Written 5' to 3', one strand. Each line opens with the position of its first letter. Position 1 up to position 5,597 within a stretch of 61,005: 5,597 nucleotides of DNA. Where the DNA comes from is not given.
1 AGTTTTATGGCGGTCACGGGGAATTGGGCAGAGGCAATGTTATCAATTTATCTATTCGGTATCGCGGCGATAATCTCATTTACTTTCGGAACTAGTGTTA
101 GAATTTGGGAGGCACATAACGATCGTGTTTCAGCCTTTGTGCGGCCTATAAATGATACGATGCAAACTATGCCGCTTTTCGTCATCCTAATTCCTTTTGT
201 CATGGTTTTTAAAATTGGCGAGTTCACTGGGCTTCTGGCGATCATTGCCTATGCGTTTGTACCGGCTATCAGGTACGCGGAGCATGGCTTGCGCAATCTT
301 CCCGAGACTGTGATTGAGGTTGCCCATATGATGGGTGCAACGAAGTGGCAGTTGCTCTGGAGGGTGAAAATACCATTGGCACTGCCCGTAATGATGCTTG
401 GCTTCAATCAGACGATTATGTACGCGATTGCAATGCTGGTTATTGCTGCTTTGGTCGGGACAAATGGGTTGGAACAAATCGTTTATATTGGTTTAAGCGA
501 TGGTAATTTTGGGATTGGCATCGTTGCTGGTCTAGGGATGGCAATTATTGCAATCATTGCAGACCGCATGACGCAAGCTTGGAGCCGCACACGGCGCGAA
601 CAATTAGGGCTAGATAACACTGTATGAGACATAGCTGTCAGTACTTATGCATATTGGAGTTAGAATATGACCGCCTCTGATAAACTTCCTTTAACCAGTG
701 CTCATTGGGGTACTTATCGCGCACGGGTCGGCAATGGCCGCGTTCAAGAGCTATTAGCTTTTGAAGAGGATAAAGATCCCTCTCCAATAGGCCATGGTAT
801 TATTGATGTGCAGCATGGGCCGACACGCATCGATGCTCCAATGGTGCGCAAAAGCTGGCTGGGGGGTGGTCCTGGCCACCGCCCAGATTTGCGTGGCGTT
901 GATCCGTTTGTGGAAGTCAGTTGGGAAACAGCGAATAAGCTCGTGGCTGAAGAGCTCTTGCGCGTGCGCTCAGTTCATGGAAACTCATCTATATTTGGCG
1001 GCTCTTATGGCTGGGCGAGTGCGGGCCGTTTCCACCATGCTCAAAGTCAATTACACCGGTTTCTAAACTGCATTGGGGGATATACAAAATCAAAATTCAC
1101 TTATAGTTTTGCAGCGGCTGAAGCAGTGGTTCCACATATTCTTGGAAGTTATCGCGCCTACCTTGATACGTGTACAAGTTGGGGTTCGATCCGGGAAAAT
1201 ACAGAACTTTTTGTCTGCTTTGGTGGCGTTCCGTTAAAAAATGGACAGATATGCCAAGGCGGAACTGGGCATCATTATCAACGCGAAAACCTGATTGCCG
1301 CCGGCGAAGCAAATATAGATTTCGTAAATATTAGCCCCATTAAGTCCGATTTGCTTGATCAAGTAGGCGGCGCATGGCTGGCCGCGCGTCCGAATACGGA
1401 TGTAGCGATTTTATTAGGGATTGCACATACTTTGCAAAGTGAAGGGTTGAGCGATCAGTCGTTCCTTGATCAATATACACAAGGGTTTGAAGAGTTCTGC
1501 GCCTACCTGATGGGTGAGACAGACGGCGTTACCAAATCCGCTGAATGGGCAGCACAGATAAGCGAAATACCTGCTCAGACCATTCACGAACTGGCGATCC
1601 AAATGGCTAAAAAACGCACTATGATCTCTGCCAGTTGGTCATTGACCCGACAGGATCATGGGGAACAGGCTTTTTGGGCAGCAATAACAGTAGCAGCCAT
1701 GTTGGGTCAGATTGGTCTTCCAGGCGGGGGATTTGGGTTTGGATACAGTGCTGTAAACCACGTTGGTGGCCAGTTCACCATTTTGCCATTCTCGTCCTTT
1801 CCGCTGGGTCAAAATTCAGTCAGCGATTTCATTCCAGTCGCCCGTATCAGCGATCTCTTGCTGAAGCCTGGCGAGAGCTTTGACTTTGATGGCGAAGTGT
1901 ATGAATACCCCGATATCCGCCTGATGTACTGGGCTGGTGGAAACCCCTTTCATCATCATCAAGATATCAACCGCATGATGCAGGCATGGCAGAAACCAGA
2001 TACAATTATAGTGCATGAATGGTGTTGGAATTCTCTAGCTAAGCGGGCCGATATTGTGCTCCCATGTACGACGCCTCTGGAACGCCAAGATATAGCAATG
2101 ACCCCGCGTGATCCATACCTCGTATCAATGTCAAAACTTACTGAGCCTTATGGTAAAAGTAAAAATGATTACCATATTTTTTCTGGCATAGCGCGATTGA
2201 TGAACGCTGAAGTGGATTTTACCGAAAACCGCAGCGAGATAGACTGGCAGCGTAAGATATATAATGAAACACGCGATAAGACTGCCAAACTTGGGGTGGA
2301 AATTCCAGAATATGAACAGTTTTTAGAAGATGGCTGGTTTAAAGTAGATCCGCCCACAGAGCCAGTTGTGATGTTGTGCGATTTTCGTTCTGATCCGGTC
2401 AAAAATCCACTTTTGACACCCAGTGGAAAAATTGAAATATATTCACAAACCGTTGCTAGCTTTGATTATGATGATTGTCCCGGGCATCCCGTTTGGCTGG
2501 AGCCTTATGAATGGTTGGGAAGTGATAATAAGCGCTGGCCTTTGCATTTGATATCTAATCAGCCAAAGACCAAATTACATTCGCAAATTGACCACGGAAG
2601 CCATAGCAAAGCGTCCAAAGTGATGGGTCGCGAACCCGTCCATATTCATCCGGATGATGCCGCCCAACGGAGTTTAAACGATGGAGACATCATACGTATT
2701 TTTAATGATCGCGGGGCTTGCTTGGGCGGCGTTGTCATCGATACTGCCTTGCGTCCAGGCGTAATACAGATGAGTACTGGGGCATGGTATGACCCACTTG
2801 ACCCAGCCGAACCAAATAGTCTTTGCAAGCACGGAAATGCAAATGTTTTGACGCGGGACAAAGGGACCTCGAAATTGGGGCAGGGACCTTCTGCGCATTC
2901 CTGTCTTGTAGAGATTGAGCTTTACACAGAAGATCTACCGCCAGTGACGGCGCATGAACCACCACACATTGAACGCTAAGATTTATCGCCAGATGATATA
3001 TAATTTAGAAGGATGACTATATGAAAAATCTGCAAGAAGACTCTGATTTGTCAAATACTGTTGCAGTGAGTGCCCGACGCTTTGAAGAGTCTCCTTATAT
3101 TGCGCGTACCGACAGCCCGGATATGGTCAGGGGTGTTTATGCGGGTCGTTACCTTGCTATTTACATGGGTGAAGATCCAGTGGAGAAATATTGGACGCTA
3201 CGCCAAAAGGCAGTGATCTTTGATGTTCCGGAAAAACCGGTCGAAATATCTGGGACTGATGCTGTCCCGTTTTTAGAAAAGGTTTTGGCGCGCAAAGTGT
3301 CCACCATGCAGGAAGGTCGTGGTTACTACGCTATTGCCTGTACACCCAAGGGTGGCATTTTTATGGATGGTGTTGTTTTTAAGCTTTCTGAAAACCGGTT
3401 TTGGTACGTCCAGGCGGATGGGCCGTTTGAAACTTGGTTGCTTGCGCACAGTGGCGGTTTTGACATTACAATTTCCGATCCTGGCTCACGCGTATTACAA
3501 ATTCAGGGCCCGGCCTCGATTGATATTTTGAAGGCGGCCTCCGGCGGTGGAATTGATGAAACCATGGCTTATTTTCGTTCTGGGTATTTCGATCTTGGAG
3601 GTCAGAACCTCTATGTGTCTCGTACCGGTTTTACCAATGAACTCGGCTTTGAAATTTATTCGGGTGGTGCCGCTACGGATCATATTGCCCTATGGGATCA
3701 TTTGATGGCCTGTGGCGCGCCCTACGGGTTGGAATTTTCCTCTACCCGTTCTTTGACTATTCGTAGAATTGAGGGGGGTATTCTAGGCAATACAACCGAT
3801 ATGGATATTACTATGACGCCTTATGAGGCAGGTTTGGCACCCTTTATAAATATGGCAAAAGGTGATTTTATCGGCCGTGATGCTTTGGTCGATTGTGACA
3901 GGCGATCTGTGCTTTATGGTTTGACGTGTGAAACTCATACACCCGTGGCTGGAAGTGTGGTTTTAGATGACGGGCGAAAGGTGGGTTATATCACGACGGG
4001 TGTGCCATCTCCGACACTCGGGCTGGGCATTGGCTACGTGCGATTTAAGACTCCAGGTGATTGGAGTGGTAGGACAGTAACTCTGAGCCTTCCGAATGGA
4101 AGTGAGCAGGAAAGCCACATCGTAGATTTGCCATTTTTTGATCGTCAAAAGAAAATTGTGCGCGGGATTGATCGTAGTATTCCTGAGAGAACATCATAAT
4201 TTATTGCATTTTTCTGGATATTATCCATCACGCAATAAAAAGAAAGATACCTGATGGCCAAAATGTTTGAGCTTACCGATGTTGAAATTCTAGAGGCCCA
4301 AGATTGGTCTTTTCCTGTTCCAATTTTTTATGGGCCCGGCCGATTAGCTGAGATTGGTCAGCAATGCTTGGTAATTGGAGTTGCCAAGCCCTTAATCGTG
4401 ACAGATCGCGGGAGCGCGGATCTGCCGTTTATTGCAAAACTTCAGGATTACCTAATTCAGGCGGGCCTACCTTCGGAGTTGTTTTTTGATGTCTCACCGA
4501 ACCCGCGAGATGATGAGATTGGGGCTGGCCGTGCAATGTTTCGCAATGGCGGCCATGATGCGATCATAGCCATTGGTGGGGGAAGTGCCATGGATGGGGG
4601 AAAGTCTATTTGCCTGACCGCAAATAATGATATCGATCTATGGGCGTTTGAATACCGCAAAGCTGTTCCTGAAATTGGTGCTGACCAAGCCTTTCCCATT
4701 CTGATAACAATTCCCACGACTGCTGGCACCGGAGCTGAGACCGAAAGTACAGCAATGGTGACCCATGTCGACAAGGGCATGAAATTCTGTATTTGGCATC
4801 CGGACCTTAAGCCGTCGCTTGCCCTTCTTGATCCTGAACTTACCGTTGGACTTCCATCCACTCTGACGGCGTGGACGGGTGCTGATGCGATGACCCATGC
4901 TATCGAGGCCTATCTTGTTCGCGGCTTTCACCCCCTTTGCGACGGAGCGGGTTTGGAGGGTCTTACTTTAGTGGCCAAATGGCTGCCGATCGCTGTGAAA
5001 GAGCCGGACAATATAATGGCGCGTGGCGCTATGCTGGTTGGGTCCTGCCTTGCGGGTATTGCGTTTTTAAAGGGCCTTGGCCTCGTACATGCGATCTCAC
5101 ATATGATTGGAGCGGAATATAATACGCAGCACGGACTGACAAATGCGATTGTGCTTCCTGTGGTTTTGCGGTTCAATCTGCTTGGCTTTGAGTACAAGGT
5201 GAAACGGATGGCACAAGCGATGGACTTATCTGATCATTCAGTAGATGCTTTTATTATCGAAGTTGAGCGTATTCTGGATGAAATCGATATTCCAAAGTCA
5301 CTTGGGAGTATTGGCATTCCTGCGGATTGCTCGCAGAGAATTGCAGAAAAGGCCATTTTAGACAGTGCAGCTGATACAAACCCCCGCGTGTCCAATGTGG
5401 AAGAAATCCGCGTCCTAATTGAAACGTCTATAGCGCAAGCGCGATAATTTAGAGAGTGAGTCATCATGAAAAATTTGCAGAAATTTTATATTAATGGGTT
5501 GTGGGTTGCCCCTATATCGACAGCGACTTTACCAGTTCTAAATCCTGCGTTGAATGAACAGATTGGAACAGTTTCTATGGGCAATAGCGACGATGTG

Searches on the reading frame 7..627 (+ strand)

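Call 11: search_protein_families(library=pfam, proteins=[window:7-627:+])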
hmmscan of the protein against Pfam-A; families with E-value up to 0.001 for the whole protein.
window:7-627:+ (206 aa): 1 family
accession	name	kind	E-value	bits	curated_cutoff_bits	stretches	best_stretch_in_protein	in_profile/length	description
PF00528.27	BPD_transp_1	-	7.1e-24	85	26.4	1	36-194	11-180/184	Binding-protein-dependent transport system inner membrane component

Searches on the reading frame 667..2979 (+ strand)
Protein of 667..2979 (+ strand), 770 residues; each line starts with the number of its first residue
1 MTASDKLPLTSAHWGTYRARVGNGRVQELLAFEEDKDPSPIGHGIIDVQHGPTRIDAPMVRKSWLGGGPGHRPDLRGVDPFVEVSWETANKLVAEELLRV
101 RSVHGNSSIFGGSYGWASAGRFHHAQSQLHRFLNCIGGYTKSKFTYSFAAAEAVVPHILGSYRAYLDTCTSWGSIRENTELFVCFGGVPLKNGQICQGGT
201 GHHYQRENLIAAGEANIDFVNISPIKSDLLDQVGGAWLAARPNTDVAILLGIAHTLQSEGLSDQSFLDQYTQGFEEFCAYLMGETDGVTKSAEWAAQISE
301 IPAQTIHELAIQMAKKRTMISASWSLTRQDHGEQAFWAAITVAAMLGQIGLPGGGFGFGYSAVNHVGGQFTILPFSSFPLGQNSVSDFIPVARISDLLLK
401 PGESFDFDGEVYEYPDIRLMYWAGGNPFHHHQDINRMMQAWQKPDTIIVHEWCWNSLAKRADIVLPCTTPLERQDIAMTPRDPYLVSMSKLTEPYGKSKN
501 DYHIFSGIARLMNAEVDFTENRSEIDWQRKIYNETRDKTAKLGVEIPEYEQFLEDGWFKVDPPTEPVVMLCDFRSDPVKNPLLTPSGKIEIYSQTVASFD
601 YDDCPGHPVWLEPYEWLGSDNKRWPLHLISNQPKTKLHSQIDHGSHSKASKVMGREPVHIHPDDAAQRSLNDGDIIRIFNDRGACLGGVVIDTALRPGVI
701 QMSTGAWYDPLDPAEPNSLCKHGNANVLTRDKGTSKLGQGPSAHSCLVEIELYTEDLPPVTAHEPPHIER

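Call 11: search_protein_families(library=pfam, proteins=[window:667-2979:+])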
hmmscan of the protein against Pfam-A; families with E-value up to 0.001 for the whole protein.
window:667-2979:+ (770 aa): 3 families
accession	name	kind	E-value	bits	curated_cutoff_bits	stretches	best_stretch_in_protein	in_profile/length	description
PF00384.28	Molybdopterin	-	1.7e-51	175.8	24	1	54-509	1-351/353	Molybdopterin oxidoreductase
PF01568.27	Molydop_binding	-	1.5e-26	93.1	26.8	1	626-746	1-109/110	Molydopterin dinucleotide binding domain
PF18364.6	Molybdopterin_N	-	1.9e-13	50.5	26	1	10-50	1-41/41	Molybdopterin oxidoreductase N-terminal domain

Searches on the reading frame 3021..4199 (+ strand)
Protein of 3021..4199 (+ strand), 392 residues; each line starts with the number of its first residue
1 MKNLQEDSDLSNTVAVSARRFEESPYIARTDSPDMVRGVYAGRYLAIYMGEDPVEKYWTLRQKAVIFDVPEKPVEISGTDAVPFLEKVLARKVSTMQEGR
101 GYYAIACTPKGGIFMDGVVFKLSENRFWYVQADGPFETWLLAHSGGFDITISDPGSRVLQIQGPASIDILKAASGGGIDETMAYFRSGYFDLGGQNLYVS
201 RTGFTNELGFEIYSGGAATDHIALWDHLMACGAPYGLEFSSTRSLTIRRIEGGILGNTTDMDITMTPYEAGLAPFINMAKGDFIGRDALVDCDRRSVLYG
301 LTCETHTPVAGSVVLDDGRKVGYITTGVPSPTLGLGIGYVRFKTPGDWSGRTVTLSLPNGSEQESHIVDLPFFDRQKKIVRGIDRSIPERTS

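Call 11: search_protein_families(library=pfam, proteins=[window:3021-4199:+])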
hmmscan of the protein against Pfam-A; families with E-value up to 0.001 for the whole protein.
window:3021-4199:+ (392 aa): 2 families
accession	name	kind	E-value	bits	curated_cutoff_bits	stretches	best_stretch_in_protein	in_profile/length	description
PF01571.26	GCV_T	-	2e-41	142.4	25.6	1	42-273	17-253/255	Aminomethyltransferase folate-binding domain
PF08669.17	GCV_T_C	-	7.7e-10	39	25.9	1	298-374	3-80/80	Glycine cleavage T-protein C-terminal barrel domain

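Call 62: search_protein_families(library=ncbifam, max_evalue=0.00001, proteins=[window:3021-4199:+])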
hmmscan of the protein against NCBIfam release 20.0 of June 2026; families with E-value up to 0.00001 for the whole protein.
window:3021-4199:+ (392 aa): 8 families
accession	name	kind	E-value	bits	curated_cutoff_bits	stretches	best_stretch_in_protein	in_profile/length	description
NF053776.1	TmaoDeMthMsil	equivalog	1.7e-49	169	1100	1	39-381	403-762/763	trimethylamine N-oxide demethylase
NF009133.0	PRK12486.1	equivalog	1.3e-45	155.9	410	1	16-360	7-357/369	dimethylsulfoniopropionate demethylase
NF001567.0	PRK00389.1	subfamily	9.1e-45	153.1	300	1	59-378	40-358/359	glycine cleavage system aminomethyltransferase GcvT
TIGR00528.1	gcvT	equivalog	1.1e-31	110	235.85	1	54-355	33-343/362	glycine cleavage system aminomethyltransferase GcvT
TIGR01372.1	soxA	subfamily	6.7e-30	103.6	1164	1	60-377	653-991/996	sarcosine oxidase subunit alpha family protein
NF010093.0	PRK13579.1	equivalog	8.7e-24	84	459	1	55-375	44-366/371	glycine cleavage system aminomethyltransferase GcvT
NF047885.1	VanMgalDeMLigM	equivalog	1.6e-19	70.2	580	1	58-255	40-251/461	vanillate/3-O-methylgallate O-demethylase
NF047633.1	SyrngDmethDesA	equivalog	9.2e-14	50.8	800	1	58-254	41-249/453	syringate O-demethylase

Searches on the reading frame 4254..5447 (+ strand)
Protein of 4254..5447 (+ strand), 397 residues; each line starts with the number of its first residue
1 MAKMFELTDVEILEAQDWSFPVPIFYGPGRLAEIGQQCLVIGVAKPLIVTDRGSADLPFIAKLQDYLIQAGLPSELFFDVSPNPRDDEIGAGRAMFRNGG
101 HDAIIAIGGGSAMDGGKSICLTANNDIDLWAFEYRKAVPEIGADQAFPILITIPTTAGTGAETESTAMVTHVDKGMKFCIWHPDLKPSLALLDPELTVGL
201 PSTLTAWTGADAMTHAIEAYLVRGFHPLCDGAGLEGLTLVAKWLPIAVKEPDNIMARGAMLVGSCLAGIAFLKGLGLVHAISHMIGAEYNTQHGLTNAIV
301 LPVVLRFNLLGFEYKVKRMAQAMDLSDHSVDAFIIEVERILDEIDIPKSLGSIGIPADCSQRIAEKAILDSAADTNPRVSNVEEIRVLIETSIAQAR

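Call 11: search_protein_families(library=pfam, proteins=[window:4254-5447:+])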
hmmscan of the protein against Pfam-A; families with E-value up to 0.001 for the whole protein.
window:4254-5447:+ (397 aa): 3 families
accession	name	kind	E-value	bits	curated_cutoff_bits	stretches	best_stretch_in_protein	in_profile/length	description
PF25137.1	ADH_Fe_C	-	2.3e-42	145.3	27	1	205-391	1-192/194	Fe-containing alcohol dehydrogenase family, C-terminal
PF00465.25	Fe-ADH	-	1.5e-41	142.2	31.3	1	21-194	1-168/168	Iron-containing alcohol dehydrogenase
PF13685.12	Fe-ADH_2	-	0.00031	21.2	28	1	28-124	4-98/149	Iron-containing alcohol dehydrogenase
